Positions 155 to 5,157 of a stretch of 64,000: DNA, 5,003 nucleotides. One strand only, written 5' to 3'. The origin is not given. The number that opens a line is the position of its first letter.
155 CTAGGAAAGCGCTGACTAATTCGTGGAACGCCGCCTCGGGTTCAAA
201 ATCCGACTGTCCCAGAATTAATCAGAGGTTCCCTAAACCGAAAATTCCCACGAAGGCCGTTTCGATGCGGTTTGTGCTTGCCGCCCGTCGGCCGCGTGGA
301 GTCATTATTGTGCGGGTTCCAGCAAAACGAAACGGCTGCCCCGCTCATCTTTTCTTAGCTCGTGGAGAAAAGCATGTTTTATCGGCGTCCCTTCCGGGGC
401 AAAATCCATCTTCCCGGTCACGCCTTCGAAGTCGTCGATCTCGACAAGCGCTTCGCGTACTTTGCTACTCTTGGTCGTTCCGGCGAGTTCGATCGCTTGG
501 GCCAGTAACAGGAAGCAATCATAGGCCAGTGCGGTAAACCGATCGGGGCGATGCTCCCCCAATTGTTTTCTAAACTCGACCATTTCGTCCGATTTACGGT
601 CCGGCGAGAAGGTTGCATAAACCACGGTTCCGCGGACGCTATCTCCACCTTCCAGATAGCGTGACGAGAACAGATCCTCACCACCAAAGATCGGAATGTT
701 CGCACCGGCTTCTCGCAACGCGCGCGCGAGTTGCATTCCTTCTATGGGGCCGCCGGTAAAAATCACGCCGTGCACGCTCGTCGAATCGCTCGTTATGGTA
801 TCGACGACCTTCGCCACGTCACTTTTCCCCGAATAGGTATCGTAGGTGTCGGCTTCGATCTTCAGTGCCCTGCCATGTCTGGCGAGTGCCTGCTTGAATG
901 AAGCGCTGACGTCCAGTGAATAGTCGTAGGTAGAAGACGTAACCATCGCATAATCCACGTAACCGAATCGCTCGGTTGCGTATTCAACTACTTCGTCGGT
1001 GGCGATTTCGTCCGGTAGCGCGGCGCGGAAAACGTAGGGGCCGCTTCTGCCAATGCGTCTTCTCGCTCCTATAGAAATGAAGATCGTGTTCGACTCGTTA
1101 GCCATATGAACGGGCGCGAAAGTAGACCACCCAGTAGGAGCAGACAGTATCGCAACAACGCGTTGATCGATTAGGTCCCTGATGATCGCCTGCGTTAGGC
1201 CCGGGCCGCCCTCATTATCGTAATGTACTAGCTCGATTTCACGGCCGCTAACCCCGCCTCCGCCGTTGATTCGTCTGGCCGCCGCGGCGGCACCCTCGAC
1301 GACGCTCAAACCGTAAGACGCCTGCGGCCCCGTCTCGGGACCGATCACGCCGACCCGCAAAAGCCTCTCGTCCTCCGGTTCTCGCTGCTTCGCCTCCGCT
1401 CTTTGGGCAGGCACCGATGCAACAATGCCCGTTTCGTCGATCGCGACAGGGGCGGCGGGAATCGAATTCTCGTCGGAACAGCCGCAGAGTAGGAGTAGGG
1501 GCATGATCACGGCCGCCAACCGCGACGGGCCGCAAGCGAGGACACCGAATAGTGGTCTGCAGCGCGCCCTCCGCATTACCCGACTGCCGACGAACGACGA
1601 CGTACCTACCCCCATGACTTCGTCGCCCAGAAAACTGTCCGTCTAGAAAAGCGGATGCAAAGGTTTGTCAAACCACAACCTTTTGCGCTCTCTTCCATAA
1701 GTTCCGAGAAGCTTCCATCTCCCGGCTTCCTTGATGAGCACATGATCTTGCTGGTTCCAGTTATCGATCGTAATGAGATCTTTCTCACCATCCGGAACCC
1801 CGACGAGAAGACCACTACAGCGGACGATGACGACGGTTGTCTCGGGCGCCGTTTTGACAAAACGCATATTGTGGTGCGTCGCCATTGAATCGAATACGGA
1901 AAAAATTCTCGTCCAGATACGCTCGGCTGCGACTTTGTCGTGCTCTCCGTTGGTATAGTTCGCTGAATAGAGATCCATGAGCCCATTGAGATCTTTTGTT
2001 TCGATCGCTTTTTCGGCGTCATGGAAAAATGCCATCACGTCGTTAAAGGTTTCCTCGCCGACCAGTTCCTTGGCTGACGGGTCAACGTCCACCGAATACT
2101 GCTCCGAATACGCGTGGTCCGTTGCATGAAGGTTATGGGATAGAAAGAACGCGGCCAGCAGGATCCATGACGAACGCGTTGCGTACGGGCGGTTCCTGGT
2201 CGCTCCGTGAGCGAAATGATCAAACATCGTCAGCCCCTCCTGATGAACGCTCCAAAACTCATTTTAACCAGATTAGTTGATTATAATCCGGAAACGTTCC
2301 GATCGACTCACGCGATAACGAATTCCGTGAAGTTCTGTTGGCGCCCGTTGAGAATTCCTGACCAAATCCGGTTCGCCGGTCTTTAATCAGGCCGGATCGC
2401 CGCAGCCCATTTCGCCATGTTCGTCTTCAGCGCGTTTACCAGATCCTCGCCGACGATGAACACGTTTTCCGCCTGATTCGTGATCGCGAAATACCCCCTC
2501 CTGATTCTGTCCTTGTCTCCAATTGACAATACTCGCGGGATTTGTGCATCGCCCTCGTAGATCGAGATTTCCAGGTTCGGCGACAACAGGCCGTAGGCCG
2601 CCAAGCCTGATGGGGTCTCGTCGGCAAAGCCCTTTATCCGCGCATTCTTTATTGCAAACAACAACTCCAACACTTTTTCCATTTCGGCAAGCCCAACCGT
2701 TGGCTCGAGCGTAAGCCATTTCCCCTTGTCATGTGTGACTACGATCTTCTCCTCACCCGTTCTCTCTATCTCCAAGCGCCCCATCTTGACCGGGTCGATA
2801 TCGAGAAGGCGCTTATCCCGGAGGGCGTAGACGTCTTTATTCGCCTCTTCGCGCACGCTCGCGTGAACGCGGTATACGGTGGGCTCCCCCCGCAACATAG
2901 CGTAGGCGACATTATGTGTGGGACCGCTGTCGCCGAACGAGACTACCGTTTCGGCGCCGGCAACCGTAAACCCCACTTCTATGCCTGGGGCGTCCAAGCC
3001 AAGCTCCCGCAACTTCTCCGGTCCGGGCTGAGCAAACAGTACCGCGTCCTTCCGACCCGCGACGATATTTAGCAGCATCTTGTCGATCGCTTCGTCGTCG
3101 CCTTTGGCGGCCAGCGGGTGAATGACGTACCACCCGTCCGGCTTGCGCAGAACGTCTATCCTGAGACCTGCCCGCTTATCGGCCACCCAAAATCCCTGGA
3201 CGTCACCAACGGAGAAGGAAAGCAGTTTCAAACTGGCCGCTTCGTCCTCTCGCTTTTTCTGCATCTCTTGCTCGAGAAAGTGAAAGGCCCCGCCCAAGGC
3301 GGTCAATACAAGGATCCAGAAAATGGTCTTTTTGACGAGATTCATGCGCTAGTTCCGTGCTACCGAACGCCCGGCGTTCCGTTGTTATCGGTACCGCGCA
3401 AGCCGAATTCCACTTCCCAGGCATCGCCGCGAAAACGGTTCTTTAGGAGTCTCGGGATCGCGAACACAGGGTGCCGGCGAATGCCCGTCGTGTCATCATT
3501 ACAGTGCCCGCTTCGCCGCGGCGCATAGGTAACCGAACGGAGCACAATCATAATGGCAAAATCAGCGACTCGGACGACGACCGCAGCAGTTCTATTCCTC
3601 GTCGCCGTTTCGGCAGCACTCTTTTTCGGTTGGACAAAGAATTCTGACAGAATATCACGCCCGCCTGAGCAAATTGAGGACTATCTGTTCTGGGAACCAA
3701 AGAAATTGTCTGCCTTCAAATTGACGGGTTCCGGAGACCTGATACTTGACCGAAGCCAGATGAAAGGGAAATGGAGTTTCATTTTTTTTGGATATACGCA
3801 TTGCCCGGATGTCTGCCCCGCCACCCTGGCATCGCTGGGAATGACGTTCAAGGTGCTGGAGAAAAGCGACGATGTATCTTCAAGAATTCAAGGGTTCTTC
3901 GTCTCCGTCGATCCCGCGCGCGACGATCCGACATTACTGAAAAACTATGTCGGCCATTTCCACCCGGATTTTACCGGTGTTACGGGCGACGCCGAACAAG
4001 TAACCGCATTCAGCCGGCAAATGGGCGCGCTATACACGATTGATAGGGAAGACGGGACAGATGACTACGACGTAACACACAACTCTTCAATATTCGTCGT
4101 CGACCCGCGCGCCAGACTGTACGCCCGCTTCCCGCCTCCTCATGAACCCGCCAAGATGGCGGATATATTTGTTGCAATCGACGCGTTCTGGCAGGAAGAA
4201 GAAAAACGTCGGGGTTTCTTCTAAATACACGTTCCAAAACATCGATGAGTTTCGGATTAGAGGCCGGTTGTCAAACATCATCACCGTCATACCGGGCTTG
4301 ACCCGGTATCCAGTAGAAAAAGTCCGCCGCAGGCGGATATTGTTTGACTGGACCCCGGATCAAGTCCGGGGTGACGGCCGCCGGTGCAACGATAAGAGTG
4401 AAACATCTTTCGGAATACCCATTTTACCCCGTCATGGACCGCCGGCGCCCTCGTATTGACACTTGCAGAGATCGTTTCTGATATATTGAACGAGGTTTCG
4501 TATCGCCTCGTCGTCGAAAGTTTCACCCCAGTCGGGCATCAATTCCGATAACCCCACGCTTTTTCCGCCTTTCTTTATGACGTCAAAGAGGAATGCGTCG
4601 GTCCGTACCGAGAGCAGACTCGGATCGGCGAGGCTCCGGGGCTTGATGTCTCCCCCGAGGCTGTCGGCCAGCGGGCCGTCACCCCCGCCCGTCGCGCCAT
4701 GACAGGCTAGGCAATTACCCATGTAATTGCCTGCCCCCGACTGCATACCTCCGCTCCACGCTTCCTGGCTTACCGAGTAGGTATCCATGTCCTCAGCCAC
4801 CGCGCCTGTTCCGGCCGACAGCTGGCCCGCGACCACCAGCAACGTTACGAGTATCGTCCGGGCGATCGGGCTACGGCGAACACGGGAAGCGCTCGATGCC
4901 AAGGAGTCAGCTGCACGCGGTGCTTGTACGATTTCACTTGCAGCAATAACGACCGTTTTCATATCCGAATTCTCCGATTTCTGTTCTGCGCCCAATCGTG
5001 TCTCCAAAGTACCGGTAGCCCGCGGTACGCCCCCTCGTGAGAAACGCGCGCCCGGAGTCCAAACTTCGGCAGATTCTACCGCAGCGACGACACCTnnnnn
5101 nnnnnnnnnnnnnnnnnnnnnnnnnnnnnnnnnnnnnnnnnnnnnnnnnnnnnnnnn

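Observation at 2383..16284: Non-canonical nos-like gene cluster: NosZ homologue embedded in a self-contained electron-transfer and copper-maturation module without nosD/nosL/nosR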

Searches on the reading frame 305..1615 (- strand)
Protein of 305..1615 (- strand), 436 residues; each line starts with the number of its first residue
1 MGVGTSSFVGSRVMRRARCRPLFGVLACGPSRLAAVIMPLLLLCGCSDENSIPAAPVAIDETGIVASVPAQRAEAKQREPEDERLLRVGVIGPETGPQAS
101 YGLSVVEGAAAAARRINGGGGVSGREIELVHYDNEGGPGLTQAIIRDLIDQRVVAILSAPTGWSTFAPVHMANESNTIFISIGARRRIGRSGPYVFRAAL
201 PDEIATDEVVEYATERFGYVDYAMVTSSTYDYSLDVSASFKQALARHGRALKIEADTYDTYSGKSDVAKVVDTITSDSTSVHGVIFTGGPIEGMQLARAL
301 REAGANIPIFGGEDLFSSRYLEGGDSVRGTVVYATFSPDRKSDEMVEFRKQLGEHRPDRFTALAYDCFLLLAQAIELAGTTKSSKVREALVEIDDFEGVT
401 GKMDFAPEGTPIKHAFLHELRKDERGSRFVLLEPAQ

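Call 4: search_protein_families(library=pfam, proteins=[window:305-1615:-], max_evalue=0.01)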
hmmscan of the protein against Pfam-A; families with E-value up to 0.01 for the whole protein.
window:305-1615:- (436 aa): 4 families
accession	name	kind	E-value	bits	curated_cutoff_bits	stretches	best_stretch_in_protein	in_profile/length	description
PF13458.12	Peripla_BP_6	-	7.6e-44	151.2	31.7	1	87-422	3-340/343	Periplasmic binding protein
PF13433.12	Peripla_BP_5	-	2.2e-16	60.3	27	1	86-407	1-322/363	Periplasmic binding protein domain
PF01094.35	ANF_receptor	-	1e-10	41.7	25.4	1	110-410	7-339/353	Receptor family ligand binding region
PF13407.12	Peripla_BP_4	-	0.00085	19.4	35.1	1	103-314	14-217/258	Periplasmic binding protein domain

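Call 61: search_protein_families(library=ncbifam, proteins=[window:305-1615:-], max_evalue=0.001)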
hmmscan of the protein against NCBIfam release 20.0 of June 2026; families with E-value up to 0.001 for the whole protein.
window:305-1615:- (436 aa): 3 families
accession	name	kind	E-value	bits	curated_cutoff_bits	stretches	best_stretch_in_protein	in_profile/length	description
NF011933.0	PRK15404.1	subfamily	8.8e-18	64.5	477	1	85-409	26-348/370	high-affinity branched-chain amino acid ABC transporter substrate-binding protein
TIGR03669.1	urea_ABC_arch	equivalog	1.5e-08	34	494.8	1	87-164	2-79/375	urea ABC transporter substrate-binding protein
TIGR03407.1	urea_ABC_UrtA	exception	5.3e-07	28.9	492.75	0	87-282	2-193/361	urea ABC transporter substrate-binding protein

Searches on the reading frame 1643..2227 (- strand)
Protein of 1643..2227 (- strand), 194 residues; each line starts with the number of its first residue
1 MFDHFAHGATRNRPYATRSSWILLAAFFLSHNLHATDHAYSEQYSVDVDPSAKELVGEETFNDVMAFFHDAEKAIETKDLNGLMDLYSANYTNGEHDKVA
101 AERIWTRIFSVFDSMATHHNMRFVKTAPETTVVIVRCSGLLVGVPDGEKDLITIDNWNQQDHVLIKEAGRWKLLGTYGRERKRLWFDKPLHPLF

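Call 4: search_protein_families(library=pfam, proteins=[window:1643-2227:-], max_evalue=0.01)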
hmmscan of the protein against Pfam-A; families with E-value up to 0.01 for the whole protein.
window:1643-2227:- (194 aa): 0 families

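Call 61: search_protein_families(library=ncbifam, proteins=[window:1643-2227:-], max_evalue=0.001)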
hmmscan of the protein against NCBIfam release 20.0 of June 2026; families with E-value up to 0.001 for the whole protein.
window:1643-2227:- (194 aa): 0 families

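Call 62: search_protein_families(library=pfam, proteins=[window:1643-2227:-], max_evalue=10)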
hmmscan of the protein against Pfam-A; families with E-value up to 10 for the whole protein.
window:1643-2227:- (194 aa): 0 families

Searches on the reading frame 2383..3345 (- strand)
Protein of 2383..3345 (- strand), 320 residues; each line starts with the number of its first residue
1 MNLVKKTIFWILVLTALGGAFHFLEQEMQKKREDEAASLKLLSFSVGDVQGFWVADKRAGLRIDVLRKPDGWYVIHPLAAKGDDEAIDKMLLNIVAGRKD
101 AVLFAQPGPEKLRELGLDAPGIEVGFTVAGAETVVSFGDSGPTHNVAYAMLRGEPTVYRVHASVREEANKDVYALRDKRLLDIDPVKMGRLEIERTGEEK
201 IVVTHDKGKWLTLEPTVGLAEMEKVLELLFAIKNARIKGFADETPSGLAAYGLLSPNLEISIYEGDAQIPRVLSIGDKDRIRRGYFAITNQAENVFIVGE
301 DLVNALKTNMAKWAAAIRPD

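Call 4: search_protein_families(library=pfam, proteins=[window:2383-3345:-], max_evalue=0.01)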
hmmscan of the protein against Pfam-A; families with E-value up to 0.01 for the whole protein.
window:2383-3345:- (320 aa): 1 family
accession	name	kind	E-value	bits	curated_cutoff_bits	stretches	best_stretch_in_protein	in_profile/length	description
PF14238.11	DUF4340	-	5e-32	112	25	2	72-253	1-180/183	Domain of unknown function (DUF4340)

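Call 61: search_protein_families(library=ncbifam, proteins=[window:2383-3345:-], max_evalue=0.001)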
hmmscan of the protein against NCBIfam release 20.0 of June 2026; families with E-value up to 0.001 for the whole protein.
window:2383-3345:- (320 aa): 0 families

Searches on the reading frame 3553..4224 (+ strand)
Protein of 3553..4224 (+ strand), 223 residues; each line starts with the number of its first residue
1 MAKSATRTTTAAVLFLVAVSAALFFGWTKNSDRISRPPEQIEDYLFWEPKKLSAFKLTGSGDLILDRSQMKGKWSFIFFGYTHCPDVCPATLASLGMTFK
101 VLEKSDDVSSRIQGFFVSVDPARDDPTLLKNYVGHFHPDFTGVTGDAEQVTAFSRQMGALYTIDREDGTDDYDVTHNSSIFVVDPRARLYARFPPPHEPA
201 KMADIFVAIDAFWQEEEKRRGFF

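Call 4: search_protein_families(library=pfam, proteins=[window:3553-4224:+], max_evalue=0.01)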
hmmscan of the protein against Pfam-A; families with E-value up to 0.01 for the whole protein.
window:3553-4224:+ (223 aa): 1 family
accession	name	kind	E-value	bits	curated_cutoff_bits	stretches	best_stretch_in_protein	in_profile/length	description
PF02630.20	SCO1-SenC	-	2.4e-36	125.1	22.8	1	54-188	3-133/134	SCO1/SenC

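Call 61: search_protein_families(library=ncbifam, proteins=[window:3553-4224:+], max_evalue=0.001)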
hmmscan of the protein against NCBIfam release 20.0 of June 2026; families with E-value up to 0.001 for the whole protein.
window:3553-4224:+ (223 aa): 0 families

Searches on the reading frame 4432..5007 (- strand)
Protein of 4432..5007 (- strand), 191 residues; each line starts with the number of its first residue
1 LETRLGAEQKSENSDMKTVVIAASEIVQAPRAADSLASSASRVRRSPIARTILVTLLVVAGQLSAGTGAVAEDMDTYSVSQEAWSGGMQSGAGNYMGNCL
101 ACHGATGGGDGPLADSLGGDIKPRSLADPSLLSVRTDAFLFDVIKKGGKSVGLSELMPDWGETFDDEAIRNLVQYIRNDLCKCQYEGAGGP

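Call 4: search_protein_families(library=pfam, proteins=[window:4432-5007:-], max_evalue=0.01)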
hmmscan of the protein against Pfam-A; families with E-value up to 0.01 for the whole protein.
window:4432-5007:- (191 aa): 2 families
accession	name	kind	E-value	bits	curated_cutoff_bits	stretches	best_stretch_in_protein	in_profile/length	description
PF13442.11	Cytochrome_CBB3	-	1.4e-11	44.9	27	1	88-176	3-68/68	Cytochrome C oxidase, cbb3-type, subunit III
PF00034.26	Cytochrom_C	-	2.5e-05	25.9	21.3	1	91-178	4-88/90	Cytochrome c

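Call 61: search_protein_families(library=ncbifam, proteins=[window:4432-5007:-], max_evalue=0.001)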
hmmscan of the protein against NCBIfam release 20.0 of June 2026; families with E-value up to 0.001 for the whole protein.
window:4432-5007:- (191 aa): 3 families
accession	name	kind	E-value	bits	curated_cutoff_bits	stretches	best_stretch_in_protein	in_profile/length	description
NF033864.1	cytochrome579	equivalog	6.2e-06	26.1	280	1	93-148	56-109/179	cytochrome 579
NF011054.0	PRK14486.1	equivalog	8.4e-05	22.2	447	1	88-179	215-290/294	putative bifunctional cbb3-type cytochrome c oxidase subunit II/cytochrome c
TIGR00782.1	ccoP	equivalog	0.00016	21.1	179.95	1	88-180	107-193/285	cytochrome-c oxidase, cbb3-type subunit III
